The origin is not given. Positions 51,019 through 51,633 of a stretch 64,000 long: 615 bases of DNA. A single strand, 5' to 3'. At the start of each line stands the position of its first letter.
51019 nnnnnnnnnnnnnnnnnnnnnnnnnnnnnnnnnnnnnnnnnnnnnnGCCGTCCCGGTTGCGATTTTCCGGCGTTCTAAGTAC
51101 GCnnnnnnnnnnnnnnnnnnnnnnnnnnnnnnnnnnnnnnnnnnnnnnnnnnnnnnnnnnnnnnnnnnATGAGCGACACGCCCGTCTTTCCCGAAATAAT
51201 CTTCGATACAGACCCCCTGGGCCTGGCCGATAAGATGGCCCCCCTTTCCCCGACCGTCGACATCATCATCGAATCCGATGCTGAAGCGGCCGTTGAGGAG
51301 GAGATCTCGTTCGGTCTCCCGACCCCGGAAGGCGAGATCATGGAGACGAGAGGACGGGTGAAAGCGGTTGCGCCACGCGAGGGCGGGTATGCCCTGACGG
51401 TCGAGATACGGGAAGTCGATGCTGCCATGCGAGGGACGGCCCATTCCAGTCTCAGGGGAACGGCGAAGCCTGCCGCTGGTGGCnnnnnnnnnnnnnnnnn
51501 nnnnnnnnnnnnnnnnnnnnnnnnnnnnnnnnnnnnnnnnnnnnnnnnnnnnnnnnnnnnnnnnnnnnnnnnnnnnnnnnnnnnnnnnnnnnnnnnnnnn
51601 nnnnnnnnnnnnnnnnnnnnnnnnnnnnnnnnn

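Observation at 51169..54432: Gene pair: nitrite/sulfite-reductase-like Fe-S protein followed 12 nt later by a soluble HAMP-HPt-HATPase (CheA-like) kinase with a Cys-containing N-domain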

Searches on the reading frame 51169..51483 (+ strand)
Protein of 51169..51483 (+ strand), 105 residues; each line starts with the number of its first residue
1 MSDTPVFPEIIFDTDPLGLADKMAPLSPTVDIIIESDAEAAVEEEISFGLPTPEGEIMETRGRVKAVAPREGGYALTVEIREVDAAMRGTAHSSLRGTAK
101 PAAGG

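Call 62: search_protein_families(library=pfam, proteins=[window:51169-51483:+], max_evalue=5)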
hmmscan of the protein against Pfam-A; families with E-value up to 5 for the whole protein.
window:51169-51483:+ (105 aa): 1 family
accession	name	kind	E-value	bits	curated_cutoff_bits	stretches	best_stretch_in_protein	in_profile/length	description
PF03515.19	Cloacin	-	0.13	12.4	25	1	65-103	56-93/277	Colicin-like bacteriocin tRNase domain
